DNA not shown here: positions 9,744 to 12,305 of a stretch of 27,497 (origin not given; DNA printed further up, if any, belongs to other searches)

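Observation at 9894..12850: Compact glycyl radical enzyme with C-x-E active site and atypical Gly motif, plus short activase; substrate unknown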

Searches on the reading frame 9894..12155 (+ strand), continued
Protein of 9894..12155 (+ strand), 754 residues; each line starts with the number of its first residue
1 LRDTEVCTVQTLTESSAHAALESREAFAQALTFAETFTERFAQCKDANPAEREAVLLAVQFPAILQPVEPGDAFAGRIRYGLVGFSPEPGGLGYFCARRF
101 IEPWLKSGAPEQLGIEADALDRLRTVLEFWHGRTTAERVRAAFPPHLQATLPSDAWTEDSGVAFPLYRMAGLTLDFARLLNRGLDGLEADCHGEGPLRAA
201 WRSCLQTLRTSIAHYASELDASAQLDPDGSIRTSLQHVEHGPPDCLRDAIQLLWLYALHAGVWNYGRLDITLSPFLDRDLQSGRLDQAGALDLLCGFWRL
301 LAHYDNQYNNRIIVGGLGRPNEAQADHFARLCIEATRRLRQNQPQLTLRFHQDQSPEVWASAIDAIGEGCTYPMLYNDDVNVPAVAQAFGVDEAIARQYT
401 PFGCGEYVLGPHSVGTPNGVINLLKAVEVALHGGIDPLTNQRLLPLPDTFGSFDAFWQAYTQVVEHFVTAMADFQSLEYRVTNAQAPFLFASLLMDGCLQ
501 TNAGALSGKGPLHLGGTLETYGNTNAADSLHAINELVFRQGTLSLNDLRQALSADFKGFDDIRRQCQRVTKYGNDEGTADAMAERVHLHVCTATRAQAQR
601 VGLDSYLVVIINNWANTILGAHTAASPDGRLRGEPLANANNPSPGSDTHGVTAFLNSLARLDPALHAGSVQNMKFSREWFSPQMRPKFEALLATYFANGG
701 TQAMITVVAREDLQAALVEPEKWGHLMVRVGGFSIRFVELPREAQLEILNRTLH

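Call 46: search_protein_families(library=pfam, alignment_id=A2, max_evalue=0.00001)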
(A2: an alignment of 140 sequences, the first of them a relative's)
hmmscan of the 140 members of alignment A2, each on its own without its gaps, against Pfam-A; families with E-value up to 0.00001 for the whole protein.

A. member 1, L001:2172-3233:+ (354 aa): 3 families
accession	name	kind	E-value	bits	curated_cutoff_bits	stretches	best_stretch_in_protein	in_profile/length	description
PF13377.12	Peripla_BP_3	-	6.5e-20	72.3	26.5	1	189-347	2-166/167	Periplasmic binding protein-like domain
PF00356.27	LacI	-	2e-11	43.9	27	1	22-67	1-46/46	Bacterial regulatory proteins, lacI family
PF00532.27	Peripla_BP_1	-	1.9e-10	41.1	22.2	1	79-332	2-268/281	Periplasmic binding proteins and sugar binding domain of LacI family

B. families by the number of members that match (of 140 scanned): 146 families (the first 25 are shown)
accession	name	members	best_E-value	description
PF00356.27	LacI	6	1.8e-14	Bacterial regulatory proteins, lacI family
PF13377.12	Peripla_BP_3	5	1.3e-38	Periplasmic binding protein-like domain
PF22666.2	Glyco_hydro_2_N2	3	1.5e-54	Glycosyl hydrolase 2 galactose-binding domain-like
PF04616.20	Glyco_hydro_43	3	3.4e-36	Glycosyl hydrolases family 43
PF01055.32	Glyco_hydro_31_2nd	3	2.3e-27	Glycosyl hydrolases family 31 TIM-barrel domain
PF13431.12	TPR_17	3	7.7e-21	Tetratricopeptide repeat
PF00703.27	Glyco_hydro_2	3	1.8e-11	Glycosyl hydrolases family 2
PF04551.19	GcpE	2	4e-108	GcpE protein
PF00933.27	Glyco_hydro_3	2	5.1e-63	Glycosyl hydrolase family 3 N terminal domain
PF14315.11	DUF4380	2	2.2e-57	Domain of unknown function (DUF4380)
PF04041.19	Glyco_hydro_130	2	1.6e-35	beta-1,4-mannooligosaccharide phosphorylase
PF14871.12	GHL6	2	1.8e-35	Hypothetical glycosyl hydrolase 6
PF00156.33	Pribosyltran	2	6e-31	Phosphoribosyl transferase domain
PF00532.27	Peripla_BP_1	2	3.3e-24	Periplasmic binding proteins and sugar binding domain of LacI family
PF13472.12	Lipase_GDSL_2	2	1.3e-23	GDSL-like Lipase/Acylhydrolase family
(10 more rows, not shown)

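Call 48: search_protein_families(library=pfam, alignment_id=A3, max_evalue=0.00001)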
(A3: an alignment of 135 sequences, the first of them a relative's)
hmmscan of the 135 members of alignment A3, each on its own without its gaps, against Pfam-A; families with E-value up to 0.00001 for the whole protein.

A. member 1, L056:1499-2758:+ (420 aa): 2 families
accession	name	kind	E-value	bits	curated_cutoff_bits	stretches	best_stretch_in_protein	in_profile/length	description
PF00083.30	Sugar_tr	-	2.5e-115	386.4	22.3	1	9-420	2-432/452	Sugar (and other) transporter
PF07690.21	MFS_1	-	1.9e-36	126.1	33.4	2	14-289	3-243/347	Major Facilitator Superfamily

B. families by the number of members that match (of 135 scanned): 141 families (the first 25 are shown)
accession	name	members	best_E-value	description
PF02837.24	Glyco_hydro_2_N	4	6.1e-15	Glycosyl hydrolases family 2, sugar binding domain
PF00703.27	Glyco_hydro_2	4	1.3e-12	Glycosyl hydrolases family 2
PF22666.2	Glyco_hydro_2_N2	3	1.1e-31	Glycosyl hydrolase 2 galactose-binding domain-like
PF01208.23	URO-D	3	7.1e-23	Uroporphyrinogen decarboxylase (URO-D)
PF02469.27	Fasciclin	2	1.5e-106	Fasciclin domain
PF00480.26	ROK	2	3.1e-64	ROK family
PF03547.23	Mem_trans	2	2.4e-42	Membrane transport protein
PF13378.12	MR_MLE_C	2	2.3e-40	Enolase C-terminal domain-like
PF00795.27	CN_hydrolase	2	3.1e-38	Carbon-nitrogen hydrolase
PF00756.26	Esterase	2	6.9e-36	Putative esterase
PF01547.30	SBP_bac_1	2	1e-33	Bacterial extracellular solute-binding protein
PF00150.24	Cellulase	2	1e-30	Cellulase (glycosyl hydrolase family 5)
PF00155.27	Aminotran_1_2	2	9.6e-28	Aminotransferase class I and II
PF01261.30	AP_endonuc_2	2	3.2e-26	Xylose isomerase-like TIM barrel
PF04041.19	Glyco_hydro_130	2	6.3e-26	beta-1,4-mannooligosaccharide phosphorylase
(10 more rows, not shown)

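Call 52: list_cluster_members(proteins=[P0001])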
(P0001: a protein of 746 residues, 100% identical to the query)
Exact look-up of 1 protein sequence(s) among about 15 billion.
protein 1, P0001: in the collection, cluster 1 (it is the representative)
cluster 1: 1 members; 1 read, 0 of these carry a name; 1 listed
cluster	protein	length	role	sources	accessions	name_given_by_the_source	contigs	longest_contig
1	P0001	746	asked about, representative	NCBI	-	-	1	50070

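Call 65: search_protein_families(library=pfam, proteins=[L056:2845-4044:+, L056:4060-4995:+, L056:10389-11210:+, L056:11547-12335:+, L056:12442-13332:+, L056:13683-14942:-, L084:3327-4277:+, L084:4506-5567:-, L084:11374-12633:+, L084:7247-8038:+], max_evalue=0.001)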
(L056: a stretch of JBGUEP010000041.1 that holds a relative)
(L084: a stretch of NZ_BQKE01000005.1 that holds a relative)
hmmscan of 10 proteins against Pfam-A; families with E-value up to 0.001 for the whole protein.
L056:2845-4044:+ (400 aa): 0 families

L056:4060-4995:+ (312 aa): 1 family
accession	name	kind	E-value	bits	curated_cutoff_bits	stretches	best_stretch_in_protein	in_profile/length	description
PF01261.30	AP_endonuc_2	-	3.2e-26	93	31.1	1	53-271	6-228/249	Xylose isomerase-like TIM barrel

L056:10389-11210:+ (274 aa): 1 family
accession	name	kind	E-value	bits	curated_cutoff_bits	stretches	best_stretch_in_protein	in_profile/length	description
PF01261.30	AP_endonuc_2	-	3.3e-05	24.1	31.1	1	23-187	3-184/249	Xylose isomerase-like TIM barrel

L056:11547-12335:+ (263 aa): 1 family
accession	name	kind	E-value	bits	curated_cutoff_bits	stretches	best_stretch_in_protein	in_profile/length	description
PF00756.26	Esterase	-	6.2e-23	82.3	22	1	30-159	10-148/251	Putative esterase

L056:12442-13332:+ (297 aa): 3 families
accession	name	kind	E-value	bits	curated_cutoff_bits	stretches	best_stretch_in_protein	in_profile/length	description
PF00756.26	Esterase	-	6.9e-36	124.7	22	1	37-288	1-250/251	Putative esterase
PF00326.27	Peptidase_S9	-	2.4e-06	27.7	22.6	1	134-266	56-179/213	Prolyl oligopeptidase family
PF12146.15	Hydrolase_4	-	1.8e-05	24.6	27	1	142-215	74-148/239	Serine aminopeptidase, S33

L056:13683-14942:- (420 aa): 3 families
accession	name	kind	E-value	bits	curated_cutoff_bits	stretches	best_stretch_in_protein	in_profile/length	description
PF18926.5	DUF5676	-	3.7e-05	25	27.6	0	85-113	9-37/82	2TM family of unknown function (DUF5676)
PF14754.11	IFR3_antag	-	4.3e-05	23.3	25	0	345-389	181-225/249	Papain-like auto-proteinase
PF06125.17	DUF961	-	6.6e-05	23.8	25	0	202-236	54-87/100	Bacterial protein of unknown function (DUF961)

L084:3327-4277:+ (317 aa): 0 families

L084:4506-5567:- (354 aa): 1 family
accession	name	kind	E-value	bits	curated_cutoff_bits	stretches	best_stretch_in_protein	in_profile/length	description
PF01436.27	NHL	-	3.6e-10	39.8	20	0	321-337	1-17/28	NHL repeat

L084:11374-12633:+ (420 aa): 3 families
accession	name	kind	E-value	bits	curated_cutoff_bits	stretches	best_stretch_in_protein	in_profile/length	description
PF00703.27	Glyco_hydro_2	-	1.3e-12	48.8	23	1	248-341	16-109/109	Glycosyl hydrolases family 2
PF02837.24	Glyco_hydro_2_N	-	1.2e-10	42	28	1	56-225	10-163/169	Glycosyl hydrolases family 2, sugar binding domain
PF17786.7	Mannosidase_ig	-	0.0002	22.3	23.4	1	254-300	5-50/91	Mannosidase Ig/CBM-like domain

L084:7247-8038:+ (264 aa): 1 family
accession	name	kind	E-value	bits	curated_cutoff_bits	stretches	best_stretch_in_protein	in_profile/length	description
PF05721.19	PhyH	-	1.6e-25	91.1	22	1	29-222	1-211/213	Phytanoyl-CoA dioxygenase (PhyH)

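Call 67: find_homologous_proteins(query=L001:6367-7182:+, max_evalue=0.00001)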
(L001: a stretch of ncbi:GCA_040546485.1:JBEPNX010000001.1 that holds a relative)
Query L001:6367-7182:+ (272 aa): 1762 proteins with E <= 0.00001 among 2065 candidates; the best 120 are listed.
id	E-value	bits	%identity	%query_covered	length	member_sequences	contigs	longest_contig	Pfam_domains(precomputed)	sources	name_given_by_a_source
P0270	9.2e-169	578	87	100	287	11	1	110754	PF05721.20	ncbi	-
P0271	1.3e-153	528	80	96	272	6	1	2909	PF05721.20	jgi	jgi:chlorinating enzyme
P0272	6.4e-152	523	80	99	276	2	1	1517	PF05721.20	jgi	jgi:chlorinating enzyme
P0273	1.3e-151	522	79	100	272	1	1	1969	PF05721.20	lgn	-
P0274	4.8e-150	517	78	100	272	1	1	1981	PF05721.20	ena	-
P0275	3.7e-149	514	78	99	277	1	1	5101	PF05721.20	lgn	-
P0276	5.9e-149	513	77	100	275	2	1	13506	PF05721.20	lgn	-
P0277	8.0e-148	510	78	99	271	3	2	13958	PF05721.20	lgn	-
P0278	1.6e-147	508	77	99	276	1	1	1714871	PF05721.20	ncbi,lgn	-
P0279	1.7e-147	508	77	97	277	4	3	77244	PF05721.20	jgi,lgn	-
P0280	4.2e-147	507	76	100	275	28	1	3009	PF05721.20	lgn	-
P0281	8.9e-147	506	77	100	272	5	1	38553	PF05721.20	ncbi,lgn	-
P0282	3.5e-146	504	77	100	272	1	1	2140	PF05721.20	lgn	-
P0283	1.1e-145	502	77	100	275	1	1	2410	PF05721.20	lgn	-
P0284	2.9e-145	501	78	97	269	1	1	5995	PF05721.20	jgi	jgi:ectoine hydroxylase-related dioxygenase (phytanoyl-CoA dioxygenase family)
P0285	3.2e-145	501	76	99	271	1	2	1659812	PF05721.20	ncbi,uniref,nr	ncbi:phytanoyl-CoA dioxygenase family protein [Pelagicoccus mobilis]|uniref:Phytanoyl-CoA dioxygenas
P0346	9.0e-120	417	65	96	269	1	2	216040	PF05721.20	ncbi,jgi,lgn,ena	-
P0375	5.8e-108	379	59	100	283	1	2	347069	PF05721.20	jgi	jgi:hypothetical protein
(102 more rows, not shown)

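Call 68: find_encoding_contigs(protein=P0285, flank=7000, max_places=1)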
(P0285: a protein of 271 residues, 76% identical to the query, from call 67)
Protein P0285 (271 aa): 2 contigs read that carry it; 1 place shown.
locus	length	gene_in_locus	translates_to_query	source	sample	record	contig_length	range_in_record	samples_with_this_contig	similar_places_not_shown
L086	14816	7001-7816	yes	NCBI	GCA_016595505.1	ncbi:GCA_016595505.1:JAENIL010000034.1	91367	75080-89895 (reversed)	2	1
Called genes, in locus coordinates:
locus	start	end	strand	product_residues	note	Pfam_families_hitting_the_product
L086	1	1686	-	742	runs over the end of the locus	PF02901:PFL-like, PF01228:Gly_radical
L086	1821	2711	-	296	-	PF02311:AraC_binding, PF07883:Cupin_2 (weak), PF00165:HTH_AraC (weak), PF12833:HTH_18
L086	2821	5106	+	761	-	PF00487:FA_desaturase, PF00355:Rieske, PF13806:Rieske_2 (weak), PF00175:NAD_binding_1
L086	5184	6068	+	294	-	PF20434:BD-FAE, PF07859:Abhydrolase_3, PF00326:Peptidase_S9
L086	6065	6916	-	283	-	PF00165:HTH_AraC, PF12833:HTH_18, PF00165:HTH_AraC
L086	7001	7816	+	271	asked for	PF05721:PhyH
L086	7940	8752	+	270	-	PF01261:AP_endonuc_2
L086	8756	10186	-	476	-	PF07690:MFS_1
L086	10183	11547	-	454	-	PF13347:MFS_2, PF07690:MFS_1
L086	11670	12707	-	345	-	PF00356:LacI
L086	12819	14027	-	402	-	PF04041:Glyco_hydro_130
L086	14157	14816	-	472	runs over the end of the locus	PF07690:MFS_1, PF13347:MFS_2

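Call 69: find_encoding_contigs(protein=P0375, flank=7000, max_places=1)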
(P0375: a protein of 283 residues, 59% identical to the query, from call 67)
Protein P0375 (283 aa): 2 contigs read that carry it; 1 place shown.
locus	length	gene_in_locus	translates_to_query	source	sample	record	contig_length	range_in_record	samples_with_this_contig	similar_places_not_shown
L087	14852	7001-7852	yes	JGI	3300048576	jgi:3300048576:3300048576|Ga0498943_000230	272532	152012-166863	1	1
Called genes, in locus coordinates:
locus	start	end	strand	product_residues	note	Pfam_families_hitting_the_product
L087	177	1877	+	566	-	-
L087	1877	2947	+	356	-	PF01479:S4, PF00849:PseudoU_synth_2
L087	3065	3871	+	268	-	PF05050:Methyltransf_21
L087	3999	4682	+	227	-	PF07385:Lyx_isomer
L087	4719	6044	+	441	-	PF08125:Mannitol_dh_C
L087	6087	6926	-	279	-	PF02311:AraC_binding, PF12833:HTH_18, PF00165:HTH_AraC (weak)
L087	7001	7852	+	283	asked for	PF05721:PhyH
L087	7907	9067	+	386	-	PF01208:URO-D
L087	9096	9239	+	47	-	-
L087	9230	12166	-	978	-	-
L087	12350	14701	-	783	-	PF02018:CBM_4_9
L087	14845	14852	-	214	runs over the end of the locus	PF07963:N_methyl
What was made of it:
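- A lyxose/mannose isomerase, a mannitol dehydrogenase and GH130 lie near PhyH cassettes (calls 68, 69).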

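Call 70: find_encoding_contigs(protein=P0346, flank=7000, max_places=1)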
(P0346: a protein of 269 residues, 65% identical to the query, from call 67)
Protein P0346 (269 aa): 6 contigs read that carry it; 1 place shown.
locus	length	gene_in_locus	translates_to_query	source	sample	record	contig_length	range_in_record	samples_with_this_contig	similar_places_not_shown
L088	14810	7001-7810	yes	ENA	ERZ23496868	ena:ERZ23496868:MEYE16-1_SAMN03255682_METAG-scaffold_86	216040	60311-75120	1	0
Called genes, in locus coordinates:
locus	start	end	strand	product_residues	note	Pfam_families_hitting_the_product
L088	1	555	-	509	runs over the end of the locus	-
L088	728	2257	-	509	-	-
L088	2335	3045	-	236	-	-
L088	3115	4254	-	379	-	PF00532:Peripla_BP_1, PF13377:Peripla_BP_3, PF00165:HTH_AraC (faint), PF12833:HTH_18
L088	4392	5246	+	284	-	-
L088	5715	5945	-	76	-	-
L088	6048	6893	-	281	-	PF02311:AraC_binding (weak), PF12833:HTH_18, PF00165:HTH_AraC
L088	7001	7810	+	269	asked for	PF05721:PhyH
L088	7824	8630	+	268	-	-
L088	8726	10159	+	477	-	PF13396:PLDc_N (weak), PF13091:PLDc_2, PF00614:PLDc (weak)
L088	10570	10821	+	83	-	PF01192:RNA_pol_Rpb6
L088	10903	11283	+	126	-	PF01668:SmpB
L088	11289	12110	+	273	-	PF00149:Metallophos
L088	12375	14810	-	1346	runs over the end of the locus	PF13583:Reprolysin_4, PF13688:Reprolysin_5, PF13574:Reprolysin_2, PF13582:Reprolysin_3, PF00801:PKD (faint), PF03160:Calx-beta, PF05345:He_PIG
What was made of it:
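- The AraC-PhyH-TIM cassette also occurs without a GRE directly downstream of it (calls 68, 70).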

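Call 75: predict_structure(alignment_id=A1)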
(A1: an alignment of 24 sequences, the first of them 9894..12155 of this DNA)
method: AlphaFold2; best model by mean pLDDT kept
length: 754 residues; sequences in the alignment: 24
mean_pLDDT: 85.3   pTM: 0.88
mean pLDDT of the five models: 85.3, 83.2, 82.9, 80.9, 80.5
residues with pLDDT >= 90: 435; 70-90: 201; 50-70: 71; < 50: 47
segments of 3 or more residues with pLDDT < 50: 1-8, 613-623, 637-646, 727-736
pLDDT, mean of each block of 10 residues (from residue 1): 36 88 97 98 97 98 94 94 86 91 95 97 98 95 95 74 85 93 97 93 98 96 91 97 97 96 90 98 97 93 68 92 96 90 81 93 88 81 90 93 81 85 90 88 92 97 97 94 95 92 87 84 83 95 94 90 89 70 88 92 86 42 67 56 49 54 67 80 92 85 80 76 50 43 66 62
secondary structure, 60 per line:
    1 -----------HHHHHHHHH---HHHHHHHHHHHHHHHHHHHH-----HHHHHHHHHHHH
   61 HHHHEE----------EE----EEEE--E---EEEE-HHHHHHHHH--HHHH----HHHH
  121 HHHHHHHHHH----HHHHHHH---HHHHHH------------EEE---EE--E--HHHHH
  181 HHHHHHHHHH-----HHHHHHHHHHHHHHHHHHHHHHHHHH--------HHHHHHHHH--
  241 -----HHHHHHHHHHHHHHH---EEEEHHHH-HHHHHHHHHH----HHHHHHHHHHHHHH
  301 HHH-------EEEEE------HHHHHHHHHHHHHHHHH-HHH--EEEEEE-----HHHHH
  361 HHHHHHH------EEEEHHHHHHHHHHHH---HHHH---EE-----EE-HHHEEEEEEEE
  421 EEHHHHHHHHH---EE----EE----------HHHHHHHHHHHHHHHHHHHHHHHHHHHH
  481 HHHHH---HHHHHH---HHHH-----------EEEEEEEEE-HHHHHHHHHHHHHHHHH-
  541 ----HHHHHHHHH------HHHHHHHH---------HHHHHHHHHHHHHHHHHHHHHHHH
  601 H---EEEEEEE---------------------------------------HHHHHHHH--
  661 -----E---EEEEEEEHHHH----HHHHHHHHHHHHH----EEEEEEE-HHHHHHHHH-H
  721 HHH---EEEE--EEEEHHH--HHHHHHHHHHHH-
elements in order (helices of 4 or more, strands of 3 or more residues): H12-20 H24-43 H49-64 E83-86 E93-96 H98-106 H109-112 H117-130 H135-141 H145-150 E163-165 H176-190 H196-221 H230-238 H246-260 E264-267 H268-271 H273-282 H287-303 E311-315 H322-338 E345-350 H356-367 E374-377 H378-389 H393-396 E413-422 H423-431 H453-485 H489-494 H498-501 E513-521 H523-539 H545-553 H560-567 H577-601 E605-611 H651-658 E670-676 H677-680 H685-697 E702-708 H710-718 H720-723 E727-730 E733-736 H742-753
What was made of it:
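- The AF2 model has low confidence at 613-623, 637-646 and the Gly loop 727-736 (call 75).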
